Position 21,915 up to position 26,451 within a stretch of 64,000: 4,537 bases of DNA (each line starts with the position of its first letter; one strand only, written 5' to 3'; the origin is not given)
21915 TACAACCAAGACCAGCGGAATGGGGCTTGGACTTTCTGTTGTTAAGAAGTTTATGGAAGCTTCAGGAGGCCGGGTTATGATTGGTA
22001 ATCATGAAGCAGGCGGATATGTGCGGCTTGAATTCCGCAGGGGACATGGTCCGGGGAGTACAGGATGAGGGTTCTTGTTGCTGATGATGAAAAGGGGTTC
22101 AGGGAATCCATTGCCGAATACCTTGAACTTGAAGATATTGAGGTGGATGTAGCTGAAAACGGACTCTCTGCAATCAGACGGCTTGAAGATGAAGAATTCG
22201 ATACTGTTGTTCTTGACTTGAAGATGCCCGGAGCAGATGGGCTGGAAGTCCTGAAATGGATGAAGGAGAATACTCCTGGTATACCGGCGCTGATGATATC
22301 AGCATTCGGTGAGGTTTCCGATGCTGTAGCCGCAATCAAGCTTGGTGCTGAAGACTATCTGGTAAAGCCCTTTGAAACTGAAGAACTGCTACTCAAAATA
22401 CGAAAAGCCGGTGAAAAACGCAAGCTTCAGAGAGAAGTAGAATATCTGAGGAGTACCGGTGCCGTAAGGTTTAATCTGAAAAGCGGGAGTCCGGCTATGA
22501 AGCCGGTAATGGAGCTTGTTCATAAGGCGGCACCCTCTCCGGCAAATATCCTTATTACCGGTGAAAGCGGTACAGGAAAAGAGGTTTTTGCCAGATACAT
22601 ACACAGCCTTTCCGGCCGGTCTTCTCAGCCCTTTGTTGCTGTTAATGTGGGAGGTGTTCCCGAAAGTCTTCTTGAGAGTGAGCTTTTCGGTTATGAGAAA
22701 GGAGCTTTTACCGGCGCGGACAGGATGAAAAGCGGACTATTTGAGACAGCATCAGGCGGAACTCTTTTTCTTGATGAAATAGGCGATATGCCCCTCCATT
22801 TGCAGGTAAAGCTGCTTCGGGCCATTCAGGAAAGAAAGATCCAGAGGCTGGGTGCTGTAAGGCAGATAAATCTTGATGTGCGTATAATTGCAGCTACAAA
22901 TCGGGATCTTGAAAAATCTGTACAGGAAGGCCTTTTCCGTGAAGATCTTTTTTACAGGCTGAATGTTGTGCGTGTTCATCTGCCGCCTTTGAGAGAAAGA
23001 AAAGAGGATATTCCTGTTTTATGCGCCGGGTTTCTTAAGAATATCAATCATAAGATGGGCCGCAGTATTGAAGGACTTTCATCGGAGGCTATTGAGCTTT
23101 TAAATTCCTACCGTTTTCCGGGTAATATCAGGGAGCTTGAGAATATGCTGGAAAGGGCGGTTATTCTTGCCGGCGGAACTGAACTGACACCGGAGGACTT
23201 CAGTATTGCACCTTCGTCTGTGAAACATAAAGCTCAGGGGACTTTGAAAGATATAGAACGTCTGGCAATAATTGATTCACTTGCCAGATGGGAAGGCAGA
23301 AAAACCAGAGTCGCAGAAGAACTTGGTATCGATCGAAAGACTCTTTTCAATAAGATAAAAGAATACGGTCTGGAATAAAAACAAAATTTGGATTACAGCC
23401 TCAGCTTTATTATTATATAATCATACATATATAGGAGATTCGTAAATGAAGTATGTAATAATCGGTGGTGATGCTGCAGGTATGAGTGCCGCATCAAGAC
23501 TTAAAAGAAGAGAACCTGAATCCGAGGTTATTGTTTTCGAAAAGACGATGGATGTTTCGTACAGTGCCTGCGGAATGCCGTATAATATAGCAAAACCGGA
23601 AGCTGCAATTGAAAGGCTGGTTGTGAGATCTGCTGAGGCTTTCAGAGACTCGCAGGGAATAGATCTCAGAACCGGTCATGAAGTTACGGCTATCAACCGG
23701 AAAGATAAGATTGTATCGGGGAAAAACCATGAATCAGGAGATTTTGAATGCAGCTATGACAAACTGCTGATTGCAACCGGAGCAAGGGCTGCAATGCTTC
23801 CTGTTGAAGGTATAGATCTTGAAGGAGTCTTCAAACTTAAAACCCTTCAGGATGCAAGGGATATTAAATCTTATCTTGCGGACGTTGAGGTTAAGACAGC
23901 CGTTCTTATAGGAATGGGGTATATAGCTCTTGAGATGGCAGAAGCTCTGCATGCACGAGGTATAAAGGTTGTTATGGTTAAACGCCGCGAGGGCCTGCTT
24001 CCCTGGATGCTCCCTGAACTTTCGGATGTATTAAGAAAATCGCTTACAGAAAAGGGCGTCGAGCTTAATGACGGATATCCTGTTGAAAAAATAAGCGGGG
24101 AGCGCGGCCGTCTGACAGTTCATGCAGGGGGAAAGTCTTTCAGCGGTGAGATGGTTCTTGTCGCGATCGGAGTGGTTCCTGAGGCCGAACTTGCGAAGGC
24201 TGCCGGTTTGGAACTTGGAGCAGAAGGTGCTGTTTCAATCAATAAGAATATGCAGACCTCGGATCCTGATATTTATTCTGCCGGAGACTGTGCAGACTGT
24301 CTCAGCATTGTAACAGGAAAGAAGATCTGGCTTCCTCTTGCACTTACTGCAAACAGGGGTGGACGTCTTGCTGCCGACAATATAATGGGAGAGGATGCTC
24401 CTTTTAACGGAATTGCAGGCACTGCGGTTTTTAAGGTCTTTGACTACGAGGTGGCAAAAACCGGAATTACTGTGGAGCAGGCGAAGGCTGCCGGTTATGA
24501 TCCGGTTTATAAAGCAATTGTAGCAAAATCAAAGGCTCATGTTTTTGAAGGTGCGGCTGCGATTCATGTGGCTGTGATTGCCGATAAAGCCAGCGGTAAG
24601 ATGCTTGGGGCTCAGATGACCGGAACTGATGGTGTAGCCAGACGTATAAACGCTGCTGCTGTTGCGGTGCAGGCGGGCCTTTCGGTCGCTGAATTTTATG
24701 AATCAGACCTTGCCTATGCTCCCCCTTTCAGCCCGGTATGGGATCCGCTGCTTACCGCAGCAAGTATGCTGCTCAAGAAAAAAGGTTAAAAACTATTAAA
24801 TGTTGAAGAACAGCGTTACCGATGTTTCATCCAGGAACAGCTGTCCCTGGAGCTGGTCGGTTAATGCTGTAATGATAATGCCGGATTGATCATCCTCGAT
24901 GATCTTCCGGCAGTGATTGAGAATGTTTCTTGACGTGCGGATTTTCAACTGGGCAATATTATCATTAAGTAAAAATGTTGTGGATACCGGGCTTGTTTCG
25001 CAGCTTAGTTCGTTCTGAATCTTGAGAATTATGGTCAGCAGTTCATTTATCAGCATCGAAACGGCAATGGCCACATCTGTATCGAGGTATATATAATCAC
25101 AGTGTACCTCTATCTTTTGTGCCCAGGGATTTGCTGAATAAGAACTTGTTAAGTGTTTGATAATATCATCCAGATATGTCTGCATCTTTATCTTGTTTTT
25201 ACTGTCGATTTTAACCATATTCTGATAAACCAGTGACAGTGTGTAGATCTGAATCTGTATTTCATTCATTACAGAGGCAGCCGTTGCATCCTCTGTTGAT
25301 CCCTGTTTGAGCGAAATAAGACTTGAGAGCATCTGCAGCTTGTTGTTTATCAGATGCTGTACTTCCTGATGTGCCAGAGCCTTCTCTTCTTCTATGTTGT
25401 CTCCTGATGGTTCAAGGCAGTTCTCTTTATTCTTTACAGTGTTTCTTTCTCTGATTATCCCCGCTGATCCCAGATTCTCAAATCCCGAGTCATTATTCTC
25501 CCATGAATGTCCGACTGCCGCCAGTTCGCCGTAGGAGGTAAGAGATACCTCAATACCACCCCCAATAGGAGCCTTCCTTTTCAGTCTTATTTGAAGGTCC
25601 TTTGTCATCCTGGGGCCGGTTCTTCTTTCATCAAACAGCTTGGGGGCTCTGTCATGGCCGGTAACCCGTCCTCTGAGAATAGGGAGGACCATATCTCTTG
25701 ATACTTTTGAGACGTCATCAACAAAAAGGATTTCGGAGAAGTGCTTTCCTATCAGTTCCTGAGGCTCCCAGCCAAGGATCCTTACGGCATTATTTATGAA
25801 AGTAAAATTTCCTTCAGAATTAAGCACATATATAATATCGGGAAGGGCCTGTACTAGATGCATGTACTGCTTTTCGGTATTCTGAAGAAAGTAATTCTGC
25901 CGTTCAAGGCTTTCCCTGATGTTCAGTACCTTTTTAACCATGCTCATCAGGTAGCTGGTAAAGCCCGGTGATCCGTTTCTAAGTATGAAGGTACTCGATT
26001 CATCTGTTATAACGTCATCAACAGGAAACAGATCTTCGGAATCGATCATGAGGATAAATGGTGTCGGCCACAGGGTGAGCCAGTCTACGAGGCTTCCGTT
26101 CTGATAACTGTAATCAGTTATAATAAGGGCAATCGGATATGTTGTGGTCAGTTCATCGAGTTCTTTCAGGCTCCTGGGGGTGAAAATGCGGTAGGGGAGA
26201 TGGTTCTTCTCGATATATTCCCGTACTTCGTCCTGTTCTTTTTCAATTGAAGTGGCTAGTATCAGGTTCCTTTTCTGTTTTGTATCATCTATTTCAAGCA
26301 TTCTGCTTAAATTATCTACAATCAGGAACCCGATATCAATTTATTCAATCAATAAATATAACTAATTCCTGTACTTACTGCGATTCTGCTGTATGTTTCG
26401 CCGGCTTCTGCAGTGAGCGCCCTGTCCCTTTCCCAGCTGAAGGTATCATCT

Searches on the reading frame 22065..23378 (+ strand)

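Call 57: search_protein_families(library=pfam, proteins=[window:22065-23378:+], max_evalue=0.00001)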
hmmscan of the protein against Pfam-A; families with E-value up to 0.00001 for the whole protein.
window:22065-23378:+ (437 aa): 6 families
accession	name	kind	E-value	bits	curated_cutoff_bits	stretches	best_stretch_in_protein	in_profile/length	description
PF00158.32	Sigma54_activat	-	1.6e-71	239.9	20.2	1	141-304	4-167/168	Sigma-54 interaction domain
PF00072.30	Response_reg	-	8.6e-31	106.8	30.2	1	3-112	1-110/111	Response regulator receiver domain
PF25601.1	AAA_lid_14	-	1.7e-24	85.9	27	1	310-380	1-71/87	AAA+ ATPase lid domain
PF14532.12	Sigma54_activ_2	-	8.6e-24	84.8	25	1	142-309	4-138/138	Sigma-54 interaction domain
PF02954.25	HTH_8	-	3.7e-10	39.8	22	1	393-434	1-42/42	Bacterial regulatory protein, Fis family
PF07728.20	AAA_5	-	3.9e-07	30.6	22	1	161-282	1-125/139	AAA domain (dynein-related subfamily)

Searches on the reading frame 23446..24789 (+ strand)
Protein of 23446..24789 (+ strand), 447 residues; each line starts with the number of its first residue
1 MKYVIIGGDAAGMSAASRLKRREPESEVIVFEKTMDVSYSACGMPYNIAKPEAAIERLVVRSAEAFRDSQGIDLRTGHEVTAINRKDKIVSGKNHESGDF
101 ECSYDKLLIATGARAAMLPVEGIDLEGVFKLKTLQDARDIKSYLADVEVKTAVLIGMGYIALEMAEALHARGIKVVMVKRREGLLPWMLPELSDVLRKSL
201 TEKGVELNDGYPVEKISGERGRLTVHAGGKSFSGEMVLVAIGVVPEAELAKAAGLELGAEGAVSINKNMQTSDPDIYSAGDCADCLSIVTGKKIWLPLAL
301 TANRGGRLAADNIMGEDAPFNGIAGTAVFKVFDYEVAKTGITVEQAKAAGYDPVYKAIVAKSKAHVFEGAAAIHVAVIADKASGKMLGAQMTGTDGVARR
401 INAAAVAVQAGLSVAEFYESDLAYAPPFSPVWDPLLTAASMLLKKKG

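Call 57: search_protein_families(library=pfam, proteins=[window:23446-24789:+], max_evalue=0.00001)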
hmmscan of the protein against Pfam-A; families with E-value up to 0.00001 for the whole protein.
window:23446-24789:+ (447 aa): 6 families
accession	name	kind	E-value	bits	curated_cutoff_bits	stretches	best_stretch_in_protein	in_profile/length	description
PF07992.20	Pyr_redox_2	-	7.1e-59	200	26.1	1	1-289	1-278/291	Pyridine nucleotide-disulphide oxidoreductase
PF00070.33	Pyr_redox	-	6e-20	72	22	1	152-221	2-71/82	Pyridine nucleotide-disulphide oxidoreductase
PF02852.28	Pyr_redox_dim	-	3e-17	63.2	25.3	1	328-431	3-105/110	Pyridine nucleotide-disulphide oxidoreductase, dimerisation domain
PF13738.12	Pyr_redox_3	-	3e-10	40.3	30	1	67-280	91-305/305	Pyridine nucleotide-disulphide oxidoreductase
PF03486.20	HI0933_like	-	3.1e-08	33.8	50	0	2-35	2-33/244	HI0933-like protein Rossmann domain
PF01266.30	DAO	-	3.3e-06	27.3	27.9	0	57-118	150-209/353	FAD dependent oxidoreductase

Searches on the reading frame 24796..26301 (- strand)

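Call 57: search_protein_families(library=pfam, proteins=[window:24796-26301:-], max_evalue=0.00001)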
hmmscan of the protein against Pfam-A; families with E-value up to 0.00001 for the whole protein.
window:24796-26301:- (501 aa): 3 families
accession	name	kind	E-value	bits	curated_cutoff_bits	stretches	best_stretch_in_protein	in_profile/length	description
PF07568.18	HisKA_2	-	1.6e-12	47.7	22.3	1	313-388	1-76/76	Histidine kinase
PF00989.32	PAS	-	3.3e-07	30.7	22.6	1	145-202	2-60/113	PAS fold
PF08448.16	PAS_4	-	2.3e-06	28.3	23.1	1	151-202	2-54/110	PAS fold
